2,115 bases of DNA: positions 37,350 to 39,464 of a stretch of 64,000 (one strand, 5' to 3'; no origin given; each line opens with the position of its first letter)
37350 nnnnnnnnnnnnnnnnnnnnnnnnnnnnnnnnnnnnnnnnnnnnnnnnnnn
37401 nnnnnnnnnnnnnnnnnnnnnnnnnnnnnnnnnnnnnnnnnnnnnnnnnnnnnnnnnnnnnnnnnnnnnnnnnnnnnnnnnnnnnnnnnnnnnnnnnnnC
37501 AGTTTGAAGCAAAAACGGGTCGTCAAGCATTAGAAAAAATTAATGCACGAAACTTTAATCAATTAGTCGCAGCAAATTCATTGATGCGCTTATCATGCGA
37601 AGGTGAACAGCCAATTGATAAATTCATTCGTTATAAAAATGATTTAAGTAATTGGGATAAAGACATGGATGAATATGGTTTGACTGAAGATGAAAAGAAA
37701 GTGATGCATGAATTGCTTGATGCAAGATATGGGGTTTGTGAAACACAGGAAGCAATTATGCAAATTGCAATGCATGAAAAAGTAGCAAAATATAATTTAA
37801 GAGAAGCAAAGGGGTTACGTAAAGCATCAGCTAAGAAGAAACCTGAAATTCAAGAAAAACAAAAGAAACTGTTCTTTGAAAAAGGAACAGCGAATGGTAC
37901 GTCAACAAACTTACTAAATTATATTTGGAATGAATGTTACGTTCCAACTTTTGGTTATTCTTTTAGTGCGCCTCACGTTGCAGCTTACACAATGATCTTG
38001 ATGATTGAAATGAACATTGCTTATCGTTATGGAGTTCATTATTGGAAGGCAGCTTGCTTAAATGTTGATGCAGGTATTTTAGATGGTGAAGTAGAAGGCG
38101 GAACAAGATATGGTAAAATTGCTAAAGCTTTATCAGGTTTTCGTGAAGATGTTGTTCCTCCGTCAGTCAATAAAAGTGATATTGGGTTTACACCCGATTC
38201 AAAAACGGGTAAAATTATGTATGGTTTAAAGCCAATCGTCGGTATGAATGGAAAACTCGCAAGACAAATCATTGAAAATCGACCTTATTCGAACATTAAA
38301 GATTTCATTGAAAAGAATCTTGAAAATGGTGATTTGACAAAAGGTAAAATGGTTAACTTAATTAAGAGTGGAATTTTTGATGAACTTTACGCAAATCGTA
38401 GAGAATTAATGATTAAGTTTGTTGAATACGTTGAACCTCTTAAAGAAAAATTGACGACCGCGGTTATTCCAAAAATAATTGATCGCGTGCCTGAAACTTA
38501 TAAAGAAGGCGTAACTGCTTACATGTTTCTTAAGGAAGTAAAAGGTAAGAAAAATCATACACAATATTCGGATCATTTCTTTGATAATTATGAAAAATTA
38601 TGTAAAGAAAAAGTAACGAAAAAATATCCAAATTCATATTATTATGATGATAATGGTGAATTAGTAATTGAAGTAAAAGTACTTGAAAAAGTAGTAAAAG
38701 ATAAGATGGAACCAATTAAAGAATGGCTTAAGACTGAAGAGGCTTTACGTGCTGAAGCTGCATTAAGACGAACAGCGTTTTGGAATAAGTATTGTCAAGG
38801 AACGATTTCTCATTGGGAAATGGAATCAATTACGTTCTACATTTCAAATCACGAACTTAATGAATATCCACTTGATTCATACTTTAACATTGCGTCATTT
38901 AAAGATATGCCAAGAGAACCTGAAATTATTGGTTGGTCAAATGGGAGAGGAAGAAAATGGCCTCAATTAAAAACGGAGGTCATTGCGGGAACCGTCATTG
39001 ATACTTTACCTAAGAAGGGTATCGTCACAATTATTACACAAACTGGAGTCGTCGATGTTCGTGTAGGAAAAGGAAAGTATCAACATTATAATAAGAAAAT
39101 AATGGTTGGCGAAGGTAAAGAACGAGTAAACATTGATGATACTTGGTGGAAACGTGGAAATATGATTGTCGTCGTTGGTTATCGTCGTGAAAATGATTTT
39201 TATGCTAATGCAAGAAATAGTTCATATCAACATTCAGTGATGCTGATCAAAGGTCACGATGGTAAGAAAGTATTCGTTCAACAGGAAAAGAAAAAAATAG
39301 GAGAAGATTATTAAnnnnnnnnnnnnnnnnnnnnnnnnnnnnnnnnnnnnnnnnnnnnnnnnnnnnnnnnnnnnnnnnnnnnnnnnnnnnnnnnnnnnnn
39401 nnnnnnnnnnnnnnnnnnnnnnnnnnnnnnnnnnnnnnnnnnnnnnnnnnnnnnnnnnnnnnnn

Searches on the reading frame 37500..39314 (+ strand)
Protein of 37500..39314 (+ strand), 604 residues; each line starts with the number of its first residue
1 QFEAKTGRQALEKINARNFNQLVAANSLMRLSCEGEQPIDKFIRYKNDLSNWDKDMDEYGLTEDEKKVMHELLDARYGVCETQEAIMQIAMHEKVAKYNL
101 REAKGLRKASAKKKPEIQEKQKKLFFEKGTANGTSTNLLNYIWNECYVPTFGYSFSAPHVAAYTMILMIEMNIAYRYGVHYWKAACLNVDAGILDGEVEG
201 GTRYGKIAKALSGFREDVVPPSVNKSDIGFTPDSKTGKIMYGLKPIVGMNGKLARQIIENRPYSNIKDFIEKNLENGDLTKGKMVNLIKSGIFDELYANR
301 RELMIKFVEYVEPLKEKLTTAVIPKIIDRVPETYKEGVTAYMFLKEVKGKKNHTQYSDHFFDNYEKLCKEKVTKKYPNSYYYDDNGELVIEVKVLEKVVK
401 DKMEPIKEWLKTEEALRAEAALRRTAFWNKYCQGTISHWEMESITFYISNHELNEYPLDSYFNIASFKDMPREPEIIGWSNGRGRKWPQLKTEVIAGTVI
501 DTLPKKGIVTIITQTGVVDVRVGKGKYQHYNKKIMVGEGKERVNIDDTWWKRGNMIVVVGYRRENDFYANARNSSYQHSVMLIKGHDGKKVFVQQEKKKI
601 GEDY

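Call 23: search_dna_similar(query=window:37500-39314:+, collection=phages, mode=protein, max_rows=60)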
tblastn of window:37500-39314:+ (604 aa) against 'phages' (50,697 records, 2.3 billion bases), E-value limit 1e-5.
Records with a match: 502; places in all: 504; records where one place covers at least 80% of the query: 114.
Best place of each record, by identity: 95-99% 1; 60-80% 8; <60% 493.
By first word of the organism name: Mycobacterium 210; Streptomyces 75; Bacillus 59; Staphylococcus 47; Bacteriophage 24; Enterococcus 18; Lactobacillus 18; Gordonia 9; Enterocloster 6; Pseudomonas 5; and 21 more.
By host as written in the record: Mycobacterium smegmatis mc2 155 160; - 39; Streptomyces griseus ATCC 10137 27; Mycobacterium smegmatis mc#155 26; Staphylococcus sp. 17; Streptomyces lividans JI 1326 15; Bacillus subtilis 11; Bacillus pumilus BL8 11; and 94 more.
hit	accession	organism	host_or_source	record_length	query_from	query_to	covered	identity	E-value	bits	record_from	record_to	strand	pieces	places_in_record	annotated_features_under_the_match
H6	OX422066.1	Enterococcus phage Planchet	-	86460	1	604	100%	98.8%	0e+0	1150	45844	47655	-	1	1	DNA polymerase III alpha subunit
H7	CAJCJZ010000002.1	Enterococcus phage vB_EfaS_140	Gamoneu cheese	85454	1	603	100%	77.0%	0e+0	922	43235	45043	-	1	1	DNA polymerase III alpha subunit (EC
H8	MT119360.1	Enterococcus phage nattely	Enterococcus faecalis ATCC 700802 / V583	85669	1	603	100%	76.7%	0e+0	922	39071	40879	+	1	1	hypothetical protein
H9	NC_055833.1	Enterococcus phage nattely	Enterococcus faecalis ATCC 700802 / V583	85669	1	603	100%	76.7%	0e+0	922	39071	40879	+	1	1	DNA polymerase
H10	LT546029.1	Enterococcus phage VFW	-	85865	1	595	99%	76.8%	0e+0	907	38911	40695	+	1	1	DNA polymerase III alpha subunit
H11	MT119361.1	Enterococcus phage vipetofem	Enterococcus faecalis ATCC 700802 / V583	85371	1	595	99%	76.8%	0e+0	907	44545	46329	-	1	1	hypothetical protein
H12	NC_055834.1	Enterococcus phage vipetofem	Enterococcus faecalis ATCC 700802 / V583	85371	1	595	99%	76.8%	0e+0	907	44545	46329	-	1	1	DNA polymerase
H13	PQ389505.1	Enterococcus phage vB_EfKM29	Enterococcus faecium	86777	1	595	99%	76.8%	0e+0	907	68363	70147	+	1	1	DNA polymerase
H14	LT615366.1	Enterococcus phage VPE25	-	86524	1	595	99%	76.7%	0e+0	905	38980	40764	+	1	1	DNA polymerase III alpha subunit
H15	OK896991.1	Geobacillus phage GR1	Geobacillus stearothermophilus ATCC ...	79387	1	604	100%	42.0%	2e-155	499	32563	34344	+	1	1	PHP domain-containing protein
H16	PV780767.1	Leuconostoc phage phiLM33_01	Leuconostoc mesenteroides WIKIM 33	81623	1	585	97%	41.3%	4e-117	389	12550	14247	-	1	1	DNA polymerase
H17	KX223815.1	Lactobacillus phage P1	Lactobacillus plantarum IMAU10120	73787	1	593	98%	38.2%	1e-104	353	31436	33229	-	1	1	DNA polymerase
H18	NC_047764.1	Lactobacillus phage P1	Lactobacillus plantarum IMAU10120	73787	1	593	98%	38.2%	1e-104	353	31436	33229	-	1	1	DNA polymerase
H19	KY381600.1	Lactobacillus phage P2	Lactobacillus plantarum IMAU10120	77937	1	593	98%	38.2%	1e-104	353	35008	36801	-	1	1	DNA polymerase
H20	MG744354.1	Lactobacillus phage Satyr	Lactobacillus plantarum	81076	1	593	98%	38.1%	3e-105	355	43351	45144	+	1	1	diguanylate cyclase/phosphodiesterase (GGDEF & EAL domains) with ...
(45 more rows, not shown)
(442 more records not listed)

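Call 24: get_annotated_region(hit=H14, flank=3500)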
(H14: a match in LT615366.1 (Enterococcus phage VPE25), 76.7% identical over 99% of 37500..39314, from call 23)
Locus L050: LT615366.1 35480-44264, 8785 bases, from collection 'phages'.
description: Enterococcus phage VPE25 genome assembly, chromosome: VPE25.
organism: Enterococcus phage VPE25 (NCBI taxid 1813887)
taxonomy: Viruses; Duplodnaviria; Heunggongvirae; Uroviricota; Caudoviricetes; Andrewesvirinae
host: -; source: -; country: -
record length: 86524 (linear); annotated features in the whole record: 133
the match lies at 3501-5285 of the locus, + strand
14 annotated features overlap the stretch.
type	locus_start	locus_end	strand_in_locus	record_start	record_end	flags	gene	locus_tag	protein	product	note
CDS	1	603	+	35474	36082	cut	-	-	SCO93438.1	Thymidine kinase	label:Thymidine kinase (EC 2.7.1.21) CDS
CDS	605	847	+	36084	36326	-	-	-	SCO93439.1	hypothetical protein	label:hypothetical protein CDS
CDS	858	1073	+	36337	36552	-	-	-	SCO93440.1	hypothetical protein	label:hypothetical protein CDS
CDS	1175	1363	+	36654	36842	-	-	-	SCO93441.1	hypothetical protein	label:hypothetical protein CDS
CDS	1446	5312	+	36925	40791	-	-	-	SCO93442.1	DNA polymerase III alpha subunit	label:DNA polymerase III alpha subunit (EC 2.7.7.7) CDS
CDS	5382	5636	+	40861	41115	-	-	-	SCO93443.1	hypothetical protein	label:hypothetical protein CDS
CDS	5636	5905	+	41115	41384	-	-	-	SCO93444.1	hypothetical protein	label:hypothetical protein CDS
CDS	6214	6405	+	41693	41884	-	-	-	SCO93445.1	hypothetical protein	label:hypothetical protein CDS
CDS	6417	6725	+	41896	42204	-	-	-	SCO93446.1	hypothetical protein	label:hypothetical protein CDS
CDS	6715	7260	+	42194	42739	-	-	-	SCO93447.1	hypothetical protein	label:hypothetical protein CDS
CDS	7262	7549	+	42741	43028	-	-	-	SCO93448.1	hypothetical protein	label:hypothetical protein CDS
CDS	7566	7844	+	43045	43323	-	-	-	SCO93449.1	hypothetical protein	label:hypothetical protein CDS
CDS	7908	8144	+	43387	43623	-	-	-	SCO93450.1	hypothetical protein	label:hypothetical protein CDS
CDS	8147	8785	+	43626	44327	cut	-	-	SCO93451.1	Deoxyuridine 5'-triphosphate nucleotidohydrolase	label:Deoxyuridine 5'-triphosphate nucleotidohydrolase (EC 3.6.1.23) CDS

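Call 25: get_annotated_region(hit=H10, flank=3500)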
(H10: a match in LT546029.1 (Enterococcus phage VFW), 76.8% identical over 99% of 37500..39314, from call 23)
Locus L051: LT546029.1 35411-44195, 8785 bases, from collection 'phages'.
description: Enterococcus phage VFW genome assembly, chromosome: VFW.
organism: Enterococcus phage VFW (NCBI taxid 1813888)
taxonomy: Viruses; Duplodnaviria; Heunggongvirae; Uroviricota; Caudoviricetes; Andrewesvirinae; Vipetofemvirus
host: -; source: -; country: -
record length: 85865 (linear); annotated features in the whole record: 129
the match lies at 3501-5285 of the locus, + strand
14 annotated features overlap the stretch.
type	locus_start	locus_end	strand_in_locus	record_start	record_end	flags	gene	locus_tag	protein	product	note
CDS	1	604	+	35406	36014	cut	-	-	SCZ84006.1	Thymidine kinase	label:Thymidine kinase (EC 2.7.1.21) CDS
CDS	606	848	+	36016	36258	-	-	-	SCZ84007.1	hypothetical protein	label:hypothetical protein CDS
CDS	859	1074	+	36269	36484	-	-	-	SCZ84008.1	hypothetical protein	label:hypothetical protein CDS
CDS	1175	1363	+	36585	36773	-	-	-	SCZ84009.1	hypothetical protein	label:hypothetical protein CDS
CDS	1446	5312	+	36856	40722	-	-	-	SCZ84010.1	DNA polymerase III alpha subunit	label:DNA polymerase III alpha subunit (EC 2.7.7.7) CDS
CDS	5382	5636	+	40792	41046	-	-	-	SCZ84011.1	hypothetical protein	label:hypothetical protein CDS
CDS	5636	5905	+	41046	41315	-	-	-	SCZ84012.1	hypothetical protein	label:hypothetical protein CDS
CDS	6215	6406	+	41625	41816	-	-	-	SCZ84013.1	hypothetical protein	label:hypothetical protein CDS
CDS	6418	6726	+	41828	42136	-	-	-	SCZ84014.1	hypothetical protein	label:hypothetical protein CDS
CDS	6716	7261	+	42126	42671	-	-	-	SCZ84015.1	hypothetical protein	label:hypothetical protein CDS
CDS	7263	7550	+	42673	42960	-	-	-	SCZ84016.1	hypothetical protein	label:hypothetical protein CDS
CDS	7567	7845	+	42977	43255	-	-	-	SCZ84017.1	hypothetical protein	label:hypothetical protein CDS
CDS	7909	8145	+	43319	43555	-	-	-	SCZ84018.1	hypothetical protein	label:hypothetical protein CDS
CDS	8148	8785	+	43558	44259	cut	-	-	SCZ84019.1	Deoxyuridine 5'-triphosphate nucleotidohydrolase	label:Deoxyuridine 5'-triphosphate nucleotidohydrolase (EC 3.6.1.23) CDS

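Call 26: get_annotated_region(hit=H12, flank=3500)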
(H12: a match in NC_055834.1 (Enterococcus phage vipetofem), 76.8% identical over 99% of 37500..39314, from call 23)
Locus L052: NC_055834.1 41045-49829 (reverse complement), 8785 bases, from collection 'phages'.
description: Enterococus phage vipetofem, complete genome.
organism: Enterococcus phage vipetofem (NCBI taxid 2719594)
taxonomy: Viruses; Duplodnaviria; Heunggongvirae; Uroviricota; Caudoviricetes; Andrewesvirinae; Vipetofemvirus; Vipetofemvirus vipetofem
host: Enterococcus faecalis ATCC 700802 / V583; source: wastewater; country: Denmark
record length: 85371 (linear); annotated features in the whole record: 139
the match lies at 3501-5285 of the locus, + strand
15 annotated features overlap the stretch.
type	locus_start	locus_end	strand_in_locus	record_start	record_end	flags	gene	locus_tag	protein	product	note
CDS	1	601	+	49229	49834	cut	-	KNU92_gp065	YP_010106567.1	thymidine kinase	PVOGs: VOG1030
CDS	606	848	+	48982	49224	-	-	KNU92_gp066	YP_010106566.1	hypothetical protein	PVOGs: VOG0193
CDS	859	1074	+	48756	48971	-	-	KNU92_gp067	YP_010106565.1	hypothetical protein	-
CDS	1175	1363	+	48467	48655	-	-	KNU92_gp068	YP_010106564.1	hypothetical protein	-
CDS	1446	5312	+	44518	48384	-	-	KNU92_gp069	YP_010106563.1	DNA polymerase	-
CDS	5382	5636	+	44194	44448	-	-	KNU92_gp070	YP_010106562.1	hypothetical protein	-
CDS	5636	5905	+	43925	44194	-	-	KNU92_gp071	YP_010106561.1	hypothetical protein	-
CDS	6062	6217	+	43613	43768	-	-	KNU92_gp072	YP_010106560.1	hypothetical protein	-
CDS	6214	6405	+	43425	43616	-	-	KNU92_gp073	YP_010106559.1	hypothetical protein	-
CDS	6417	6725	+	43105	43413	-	-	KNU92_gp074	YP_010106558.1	hypothetical protein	-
CDS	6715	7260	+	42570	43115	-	-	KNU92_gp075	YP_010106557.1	hypothetical protein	PVOGs: VOG5526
CDS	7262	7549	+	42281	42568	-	-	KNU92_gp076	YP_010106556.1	hypothetical protein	-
CDS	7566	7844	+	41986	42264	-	-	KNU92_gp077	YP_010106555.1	hypothetical protein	-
CDS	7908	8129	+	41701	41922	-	-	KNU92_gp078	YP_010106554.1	hypothetical protein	PVOGs: VOG9295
CDS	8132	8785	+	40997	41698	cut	-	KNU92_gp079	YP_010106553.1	hypothetical protein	PVOGs: VOG0085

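Call 27: get_annotated_region(hit=H13, flank=3500)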
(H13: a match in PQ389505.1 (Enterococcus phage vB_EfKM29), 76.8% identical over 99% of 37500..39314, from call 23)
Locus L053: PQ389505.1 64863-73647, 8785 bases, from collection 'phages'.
description: Enterococcus phage vB_EfKM29, complete genome.
organism: Enterococcus phage vB_EfKM29 (NCBI taxid 3366567)
taxonomy: Viruses; Duplodnaviria; Heunggongvirae; Uroviricota; Caudoviricetes; Andrewesvirinae; Vipetofemvirus
host: Enterococcus faecium; source: compost; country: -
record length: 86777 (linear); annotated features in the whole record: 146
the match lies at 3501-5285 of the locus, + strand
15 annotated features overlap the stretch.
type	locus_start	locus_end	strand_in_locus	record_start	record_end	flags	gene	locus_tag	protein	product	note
CDS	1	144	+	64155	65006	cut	-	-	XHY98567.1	thymidine kinase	-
CDS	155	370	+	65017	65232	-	-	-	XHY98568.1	hypothetical protein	-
CDS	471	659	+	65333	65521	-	-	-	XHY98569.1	hypothetical protein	-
CDS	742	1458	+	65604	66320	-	-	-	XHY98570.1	GIY-YIG homing endonuclease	-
CDS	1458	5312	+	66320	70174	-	-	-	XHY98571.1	DNA polymerase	-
CDS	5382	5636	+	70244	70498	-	-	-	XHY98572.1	hypothetical protein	-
CDS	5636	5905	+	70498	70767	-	-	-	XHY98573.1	hypothetical protein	-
CDS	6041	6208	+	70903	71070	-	-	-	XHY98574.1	hypothetical protein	-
CDS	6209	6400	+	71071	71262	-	-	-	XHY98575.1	hypothetical protein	-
CDS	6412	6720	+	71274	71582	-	-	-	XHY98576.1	hypothetical protein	-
CDS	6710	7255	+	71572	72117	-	-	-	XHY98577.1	hypothetical protein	-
CDS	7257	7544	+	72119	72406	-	-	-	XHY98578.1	hypothetical protein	-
CDS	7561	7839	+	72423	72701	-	-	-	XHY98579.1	hypothetical protein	-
CDS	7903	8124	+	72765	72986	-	-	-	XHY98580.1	hypothetical protein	-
CDS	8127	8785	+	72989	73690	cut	-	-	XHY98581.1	deoxyuridine 5'-triphosphate nucleotidohydrolase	-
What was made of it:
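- The CDSs annotated over the RNA in vipetofem and EfKM29 (calls 26, 27) have no SD, run through the next promoter, and have no equivalent in the window lineage.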

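Call 35: get_annotated_region(hit=H15, flank=5000)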
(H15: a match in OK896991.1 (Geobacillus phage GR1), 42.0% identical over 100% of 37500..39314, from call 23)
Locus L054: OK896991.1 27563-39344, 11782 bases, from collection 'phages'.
description: Geobacillus phage GR1, complete genome.
organism: Geobacillus phage GR1 (NCBI taxid 2890879)
taxonomy: Viruses; Duplodnaviria; Heunggongvirae; Uroviricota; Caudoviricetes
host: Geobacillus stearothermophilus ATCC 10149; source: soil from roadside; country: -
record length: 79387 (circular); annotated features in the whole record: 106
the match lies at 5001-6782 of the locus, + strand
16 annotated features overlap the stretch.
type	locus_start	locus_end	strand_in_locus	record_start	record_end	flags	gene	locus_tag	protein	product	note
CDS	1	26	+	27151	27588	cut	-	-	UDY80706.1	P-loop containing nucleoside triphosphate hydrolase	P-loop NTPase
CDS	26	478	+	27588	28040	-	-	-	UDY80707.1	ribonuclease HI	Ribonuclease HI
CDS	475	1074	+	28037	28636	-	-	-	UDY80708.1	oxygen-insensitive NAD(P)H nitroreductase / dihydropteridine reductase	Oxygen-insensitive NAD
CDS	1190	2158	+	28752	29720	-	-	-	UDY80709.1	FAD-dependent thymidylate synthase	-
CDS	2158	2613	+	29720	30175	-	-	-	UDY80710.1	hypothetical protein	-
CDS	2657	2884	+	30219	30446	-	-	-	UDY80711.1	hypothetical protein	-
CDS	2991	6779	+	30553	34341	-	-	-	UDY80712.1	PHP domain-containing protein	-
CDS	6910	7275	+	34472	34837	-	-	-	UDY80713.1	dUTP diphosphatase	-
CDS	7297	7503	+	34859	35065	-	-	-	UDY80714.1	hypothetical protein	-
CDS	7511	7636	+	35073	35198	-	-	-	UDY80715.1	hypothetical protein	-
CDS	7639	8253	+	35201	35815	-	-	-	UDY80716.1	NUDIX domain-containing protein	-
CDS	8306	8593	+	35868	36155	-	-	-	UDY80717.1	thioredoxin family protein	-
CDS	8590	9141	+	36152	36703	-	-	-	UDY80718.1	guanylate kinase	Guanylate kinase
CDS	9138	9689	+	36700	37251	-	-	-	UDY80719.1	RusA family crossover junction endodeoxyribonuclease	Endodeoxyribonuclease RusA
CDS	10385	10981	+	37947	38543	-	-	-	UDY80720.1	sigma-70 family RNA polymerase sigma factor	-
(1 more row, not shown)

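Call 36: get_annotated_region(hit=H16, flank=5000)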
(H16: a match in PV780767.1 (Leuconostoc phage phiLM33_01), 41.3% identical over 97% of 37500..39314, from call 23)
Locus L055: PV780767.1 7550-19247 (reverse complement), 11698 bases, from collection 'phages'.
description: Leuconostoc phage phiLM33_01, complete genome.
organism: Leuconostoc phage phiLM33_01 (NCBI taxid 3440536)
taxonomy: Viruses
host: Leuconostoc mesenteroides WIKIM 33; source: kimchi; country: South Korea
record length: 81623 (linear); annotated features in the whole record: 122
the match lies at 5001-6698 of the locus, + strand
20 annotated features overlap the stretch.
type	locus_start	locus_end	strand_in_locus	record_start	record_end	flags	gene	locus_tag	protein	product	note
CDS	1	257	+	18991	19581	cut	-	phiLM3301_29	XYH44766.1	peptidoglycan-binding LysM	-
CDS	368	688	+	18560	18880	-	-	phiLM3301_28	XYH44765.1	hypothetical protein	-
CDS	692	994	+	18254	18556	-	-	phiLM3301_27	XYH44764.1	hypothetical protein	-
CDS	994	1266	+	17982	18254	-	-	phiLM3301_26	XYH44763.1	hypothetical protein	-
CDS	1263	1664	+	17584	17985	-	-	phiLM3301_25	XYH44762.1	hypothetical protein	-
CDS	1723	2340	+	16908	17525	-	-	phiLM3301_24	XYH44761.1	hypothetical protein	-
CDS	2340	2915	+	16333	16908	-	-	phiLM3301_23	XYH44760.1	thymidine kinase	-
CDS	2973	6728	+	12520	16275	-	-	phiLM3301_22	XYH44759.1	DNA polymerase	-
CDS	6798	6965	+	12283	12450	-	-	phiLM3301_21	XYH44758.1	hypothetical protein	-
CDS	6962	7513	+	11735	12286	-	-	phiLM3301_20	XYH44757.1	guanylate kinase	-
CDS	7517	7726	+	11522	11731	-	-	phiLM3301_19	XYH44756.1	hypothetical protein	-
CDS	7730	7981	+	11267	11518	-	-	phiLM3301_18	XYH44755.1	hypothetical protein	-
CDS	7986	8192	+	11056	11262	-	-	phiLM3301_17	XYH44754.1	hypothetical protein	-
CDS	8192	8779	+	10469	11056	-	-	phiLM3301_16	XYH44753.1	hypothetical protein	-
CDS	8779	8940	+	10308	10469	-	-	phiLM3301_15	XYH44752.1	hypothetical protein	-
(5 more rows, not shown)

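Call 95: find_homologous_proteins(query=L050:5636-5902:+, max_evalue=0.001)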
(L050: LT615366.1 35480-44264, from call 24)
Query L050:5636-5902:+ (89 aa): 4 proteins with E <= 0.001 among 6 candidates.
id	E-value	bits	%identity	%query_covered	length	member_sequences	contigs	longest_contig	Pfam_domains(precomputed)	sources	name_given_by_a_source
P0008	2.4e-47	176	98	100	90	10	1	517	-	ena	-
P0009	4.7e-41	156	85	100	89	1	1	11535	-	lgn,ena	-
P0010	9.9e-41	155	84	100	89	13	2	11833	-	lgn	-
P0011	8.0e-24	101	58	99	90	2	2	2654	-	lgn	-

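Call 96: find_encoding_contigs(protein=P0011, flank=1500, max_places=3)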
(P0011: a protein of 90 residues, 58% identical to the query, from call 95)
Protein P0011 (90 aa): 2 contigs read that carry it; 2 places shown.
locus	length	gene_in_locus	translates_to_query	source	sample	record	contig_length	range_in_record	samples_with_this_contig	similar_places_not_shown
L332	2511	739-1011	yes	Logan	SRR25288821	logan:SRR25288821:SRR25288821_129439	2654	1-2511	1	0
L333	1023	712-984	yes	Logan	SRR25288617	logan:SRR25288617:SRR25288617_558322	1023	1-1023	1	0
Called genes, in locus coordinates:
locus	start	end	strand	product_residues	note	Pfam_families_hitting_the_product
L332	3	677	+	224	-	?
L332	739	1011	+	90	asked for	-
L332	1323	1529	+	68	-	-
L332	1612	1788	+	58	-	-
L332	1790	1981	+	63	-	-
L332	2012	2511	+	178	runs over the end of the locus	-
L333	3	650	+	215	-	?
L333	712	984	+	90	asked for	-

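Call 97: find_encoding_contigs(protein=P0009, flank=1500, max_places=3)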
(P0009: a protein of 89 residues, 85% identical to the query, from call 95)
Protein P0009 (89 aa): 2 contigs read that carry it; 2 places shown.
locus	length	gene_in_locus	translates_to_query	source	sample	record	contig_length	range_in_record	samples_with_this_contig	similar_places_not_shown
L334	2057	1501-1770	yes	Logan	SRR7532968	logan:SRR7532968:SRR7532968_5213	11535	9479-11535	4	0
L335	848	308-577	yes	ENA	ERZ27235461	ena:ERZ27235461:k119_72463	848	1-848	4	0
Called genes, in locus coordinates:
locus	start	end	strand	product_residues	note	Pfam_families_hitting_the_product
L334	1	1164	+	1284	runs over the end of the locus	PF02811:PHP, PF07733:DNA_pol3_alpha, PF17657:DNA_pol3_finger, PF14579:HHH_6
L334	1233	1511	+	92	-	-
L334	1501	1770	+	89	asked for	-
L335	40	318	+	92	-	-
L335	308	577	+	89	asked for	-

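Call 98: find_encoding_contigs(protein=P0010, flank=1500, max_places=3)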
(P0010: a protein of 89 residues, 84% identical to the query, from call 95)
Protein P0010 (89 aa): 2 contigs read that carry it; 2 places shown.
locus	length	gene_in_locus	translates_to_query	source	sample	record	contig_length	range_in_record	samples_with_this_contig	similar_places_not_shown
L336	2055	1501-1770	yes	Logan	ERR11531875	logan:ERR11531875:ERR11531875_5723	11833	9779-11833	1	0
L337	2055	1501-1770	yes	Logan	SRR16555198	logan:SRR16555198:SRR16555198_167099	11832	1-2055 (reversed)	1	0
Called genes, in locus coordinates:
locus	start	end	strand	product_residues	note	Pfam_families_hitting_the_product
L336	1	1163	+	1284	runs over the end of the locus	PF02811:PHP, PF07733:DNA_pol3_alpha, PF17657:DNA_pol3_finger, PF14579:HHH_6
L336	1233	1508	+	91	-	-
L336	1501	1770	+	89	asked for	-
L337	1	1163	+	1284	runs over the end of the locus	PF02811:PHP, PF07733:DNA_pol3_alpha, PF17657:DNA_pol3_finger, PF14579:HHH_6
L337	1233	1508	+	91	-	-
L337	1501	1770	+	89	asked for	-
